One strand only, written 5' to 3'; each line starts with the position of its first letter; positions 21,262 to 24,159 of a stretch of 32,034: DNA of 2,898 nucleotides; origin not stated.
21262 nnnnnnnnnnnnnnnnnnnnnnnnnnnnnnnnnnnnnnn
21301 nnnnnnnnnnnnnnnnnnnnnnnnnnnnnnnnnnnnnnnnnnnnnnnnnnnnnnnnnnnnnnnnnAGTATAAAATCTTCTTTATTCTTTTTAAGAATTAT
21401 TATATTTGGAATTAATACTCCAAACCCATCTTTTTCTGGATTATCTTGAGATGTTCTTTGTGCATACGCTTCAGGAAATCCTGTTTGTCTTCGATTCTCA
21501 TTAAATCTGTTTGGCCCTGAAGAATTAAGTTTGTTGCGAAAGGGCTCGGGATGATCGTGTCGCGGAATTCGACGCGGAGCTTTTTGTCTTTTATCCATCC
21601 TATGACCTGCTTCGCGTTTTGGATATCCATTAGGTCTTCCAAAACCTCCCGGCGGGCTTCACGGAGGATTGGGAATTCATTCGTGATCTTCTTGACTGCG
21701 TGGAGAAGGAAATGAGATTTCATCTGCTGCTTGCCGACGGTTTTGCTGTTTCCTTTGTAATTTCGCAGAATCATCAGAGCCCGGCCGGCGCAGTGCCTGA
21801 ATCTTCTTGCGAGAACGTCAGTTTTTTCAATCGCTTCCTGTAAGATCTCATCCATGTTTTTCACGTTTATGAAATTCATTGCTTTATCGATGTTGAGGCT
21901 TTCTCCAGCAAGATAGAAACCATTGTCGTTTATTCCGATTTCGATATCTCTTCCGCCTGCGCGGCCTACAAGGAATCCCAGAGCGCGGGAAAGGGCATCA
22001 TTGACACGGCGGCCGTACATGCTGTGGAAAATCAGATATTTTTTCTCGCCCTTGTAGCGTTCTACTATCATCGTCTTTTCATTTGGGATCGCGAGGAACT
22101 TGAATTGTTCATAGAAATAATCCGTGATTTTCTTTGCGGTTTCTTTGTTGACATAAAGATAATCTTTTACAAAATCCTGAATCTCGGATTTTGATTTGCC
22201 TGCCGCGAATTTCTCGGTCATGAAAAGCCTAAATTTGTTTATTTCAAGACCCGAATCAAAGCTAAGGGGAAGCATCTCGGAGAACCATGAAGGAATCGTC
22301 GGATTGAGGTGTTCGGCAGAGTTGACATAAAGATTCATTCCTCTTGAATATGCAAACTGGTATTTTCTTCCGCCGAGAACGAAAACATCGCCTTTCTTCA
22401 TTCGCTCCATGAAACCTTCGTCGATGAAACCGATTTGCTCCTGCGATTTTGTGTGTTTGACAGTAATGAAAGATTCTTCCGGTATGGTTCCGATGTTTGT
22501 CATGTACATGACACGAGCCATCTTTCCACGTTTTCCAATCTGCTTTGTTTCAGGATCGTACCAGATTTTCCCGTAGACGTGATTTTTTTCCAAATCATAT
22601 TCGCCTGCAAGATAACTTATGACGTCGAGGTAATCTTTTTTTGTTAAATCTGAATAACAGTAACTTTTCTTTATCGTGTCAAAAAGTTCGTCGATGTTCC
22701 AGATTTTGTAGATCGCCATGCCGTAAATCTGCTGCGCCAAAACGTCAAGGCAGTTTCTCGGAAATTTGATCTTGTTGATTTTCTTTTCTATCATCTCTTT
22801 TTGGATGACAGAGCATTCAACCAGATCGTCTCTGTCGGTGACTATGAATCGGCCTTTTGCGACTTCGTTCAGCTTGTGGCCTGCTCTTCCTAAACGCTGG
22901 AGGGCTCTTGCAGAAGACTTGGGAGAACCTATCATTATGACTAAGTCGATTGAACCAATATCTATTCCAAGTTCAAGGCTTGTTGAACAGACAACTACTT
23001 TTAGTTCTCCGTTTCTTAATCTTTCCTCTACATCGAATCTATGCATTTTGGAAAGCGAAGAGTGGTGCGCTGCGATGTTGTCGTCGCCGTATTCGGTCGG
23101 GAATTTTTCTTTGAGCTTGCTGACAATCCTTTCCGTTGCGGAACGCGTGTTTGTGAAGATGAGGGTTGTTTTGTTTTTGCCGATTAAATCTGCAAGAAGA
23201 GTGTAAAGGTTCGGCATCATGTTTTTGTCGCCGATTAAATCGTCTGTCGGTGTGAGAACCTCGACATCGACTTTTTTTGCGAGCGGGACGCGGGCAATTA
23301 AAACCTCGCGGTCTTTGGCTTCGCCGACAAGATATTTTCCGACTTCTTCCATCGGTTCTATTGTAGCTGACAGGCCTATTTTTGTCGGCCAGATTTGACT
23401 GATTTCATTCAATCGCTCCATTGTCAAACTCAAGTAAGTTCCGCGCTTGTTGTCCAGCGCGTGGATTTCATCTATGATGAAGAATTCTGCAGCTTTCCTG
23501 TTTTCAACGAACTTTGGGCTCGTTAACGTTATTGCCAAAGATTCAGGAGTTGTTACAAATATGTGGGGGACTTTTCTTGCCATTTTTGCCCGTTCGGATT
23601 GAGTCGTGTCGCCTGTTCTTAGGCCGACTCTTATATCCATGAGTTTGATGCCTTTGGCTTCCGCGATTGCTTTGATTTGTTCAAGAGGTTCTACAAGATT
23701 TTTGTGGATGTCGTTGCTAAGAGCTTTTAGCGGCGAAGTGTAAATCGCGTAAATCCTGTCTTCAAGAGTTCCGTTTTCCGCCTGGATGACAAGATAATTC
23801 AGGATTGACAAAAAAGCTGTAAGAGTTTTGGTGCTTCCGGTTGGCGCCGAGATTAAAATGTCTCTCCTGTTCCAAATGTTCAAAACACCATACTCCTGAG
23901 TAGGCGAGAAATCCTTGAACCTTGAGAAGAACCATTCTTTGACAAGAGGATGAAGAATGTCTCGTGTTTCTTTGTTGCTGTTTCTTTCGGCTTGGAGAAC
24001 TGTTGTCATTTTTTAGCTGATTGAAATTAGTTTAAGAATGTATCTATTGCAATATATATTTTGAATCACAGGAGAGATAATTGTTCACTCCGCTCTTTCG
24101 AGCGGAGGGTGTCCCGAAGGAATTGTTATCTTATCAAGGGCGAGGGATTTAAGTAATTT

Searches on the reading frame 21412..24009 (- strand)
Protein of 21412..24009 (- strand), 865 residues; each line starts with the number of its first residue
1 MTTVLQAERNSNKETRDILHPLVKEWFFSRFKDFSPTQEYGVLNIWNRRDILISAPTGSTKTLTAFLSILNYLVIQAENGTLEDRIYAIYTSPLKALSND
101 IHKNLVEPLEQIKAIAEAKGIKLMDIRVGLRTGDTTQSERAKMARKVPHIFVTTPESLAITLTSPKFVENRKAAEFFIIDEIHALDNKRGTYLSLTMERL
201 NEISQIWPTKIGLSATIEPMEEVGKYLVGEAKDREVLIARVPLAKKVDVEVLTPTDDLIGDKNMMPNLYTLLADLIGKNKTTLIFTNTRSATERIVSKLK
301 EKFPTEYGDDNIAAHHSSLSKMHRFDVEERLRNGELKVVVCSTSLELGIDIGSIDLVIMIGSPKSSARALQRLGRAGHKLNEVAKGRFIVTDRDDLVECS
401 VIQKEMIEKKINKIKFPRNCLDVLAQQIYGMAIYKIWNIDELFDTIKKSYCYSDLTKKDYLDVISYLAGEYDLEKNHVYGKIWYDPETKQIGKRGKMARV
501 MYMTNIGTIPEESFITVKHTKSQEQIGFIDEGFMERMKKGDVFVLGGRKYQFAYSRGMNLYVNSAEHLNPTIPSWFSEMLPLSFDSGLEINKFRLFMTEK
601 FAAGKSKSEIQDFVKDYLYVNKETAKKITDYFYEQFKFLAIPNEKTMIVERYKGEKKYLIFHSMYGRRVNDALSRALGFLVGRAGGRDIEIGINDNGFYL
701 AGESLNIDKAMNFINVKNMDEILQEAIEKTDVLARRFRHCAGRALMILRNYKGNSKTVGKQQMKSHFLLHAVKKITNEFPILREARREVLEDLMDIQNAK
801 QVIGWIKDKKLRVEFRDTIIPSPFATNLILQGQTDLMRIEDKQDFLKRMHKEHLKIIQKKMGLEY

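Call 46: search_protein_families(library=pfam, proteins=[window:21412-24009:-], max_evalue=0.01)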
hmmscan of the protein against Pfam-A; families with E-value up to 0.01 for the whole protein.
window:21412-24009:- (865 aa): 6 families
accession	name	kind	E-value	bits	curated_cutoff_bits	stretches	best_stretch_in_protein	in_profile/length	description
PF08494.16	DEAD_assoc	-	2.2e-55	187.9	23.5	1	641-825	1-191/191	DEAD/H associated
PF19306.5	WH_Lhr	-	2.6e-36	124.9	27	1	405-567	2-163/168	Large helicase-related protein, winged helix domain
PF00270.35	DEAD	-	9.5e-25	87.7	26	1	36-219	2-163/167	DEAD/DEAH box helicase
PF00271.37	Helicase_C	-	2.2e-20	73.4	23.5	1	271-377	5-107/110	Helicase conserved C-terminal domain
PF04851.21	ResIII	-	2.2e-07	31.3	22.5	1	37-218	7-163/164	Type III restriction enzyme, res subunit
PF22590.2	Cas3-like_C_2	-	4.8e-06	27.2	27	1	279-376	2-101/106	CRISPR-associated nuclease/helicase Cas3, C-terminal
